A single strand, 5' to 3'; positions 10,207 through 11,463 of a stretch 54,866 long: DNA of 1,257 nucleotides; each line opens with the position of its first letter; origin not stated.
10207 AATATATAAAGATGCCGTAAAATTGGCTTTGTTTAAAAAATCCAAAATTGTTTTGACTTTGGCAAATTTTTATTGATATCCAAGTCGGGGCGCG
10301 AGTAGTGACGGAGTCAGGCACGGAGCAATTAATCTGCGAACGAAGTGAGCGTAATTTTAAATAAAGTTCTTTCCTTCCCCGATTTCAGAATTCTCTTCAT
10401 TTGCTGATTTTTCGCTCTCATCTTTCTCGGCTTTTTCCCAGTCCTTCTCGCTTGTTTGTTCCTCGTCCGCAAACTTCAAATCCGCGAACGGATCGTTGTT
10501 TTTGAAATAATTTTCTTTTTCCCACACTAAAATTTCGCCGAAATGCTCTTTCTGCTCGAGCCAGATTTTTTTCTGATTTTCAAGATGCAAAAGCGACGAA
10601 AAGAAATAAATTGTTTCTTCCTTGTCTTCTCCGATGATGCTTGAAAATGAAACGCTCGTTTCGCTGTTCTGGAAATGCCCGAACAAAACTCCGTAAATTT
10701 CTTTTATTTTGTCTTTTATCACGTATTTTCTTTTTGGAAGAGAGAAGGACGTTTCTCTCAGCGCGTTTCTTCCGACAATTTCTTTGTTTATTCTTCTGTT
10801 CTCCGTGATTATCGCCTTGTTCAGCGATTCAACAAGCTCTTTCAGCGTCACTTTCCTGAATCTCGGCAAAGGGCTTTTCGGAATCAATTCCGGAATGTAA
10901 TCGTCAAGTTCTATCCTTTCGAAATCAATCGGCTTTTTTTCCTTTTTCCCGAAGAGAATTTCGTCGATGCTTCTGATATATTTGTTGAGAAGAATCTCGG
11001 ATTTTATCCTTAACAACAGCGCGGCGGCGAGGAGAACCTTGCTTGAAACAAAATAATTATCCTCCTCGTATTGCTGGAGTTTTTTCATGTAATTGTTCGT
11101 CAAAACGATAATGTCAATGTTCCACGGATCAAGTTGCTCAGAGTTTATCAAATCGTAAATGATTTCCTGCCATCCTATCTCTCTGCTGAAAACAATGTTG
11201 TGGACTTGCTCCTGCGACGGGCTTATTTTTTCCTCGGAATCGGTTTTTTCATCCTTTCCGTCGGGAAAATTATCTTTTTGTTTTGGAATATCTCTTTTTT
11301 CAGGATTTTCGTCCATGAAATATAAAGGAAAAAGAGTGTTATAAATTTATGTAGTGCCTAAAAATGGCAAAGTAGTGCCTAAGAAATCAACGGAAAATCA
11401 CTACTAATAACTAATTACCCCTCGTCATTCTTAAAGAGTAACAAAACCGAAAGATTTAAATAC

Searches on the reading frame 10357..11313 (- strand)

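Call 48: search_protein_families(library=pfam, proteins=[window:10357-11313:-], max_evalue=0.00001)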
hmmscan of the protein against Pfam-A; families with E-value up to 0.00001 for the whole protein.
window:10357-11313:- (318 aa): 1 family
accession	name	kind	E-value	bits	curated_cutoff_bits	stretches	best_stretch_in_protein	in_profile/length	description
PF02616.19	SMC_ScpA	-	3.4e-11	44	24.6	1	55-263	1-229/232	Segregation and condensation protein ScpA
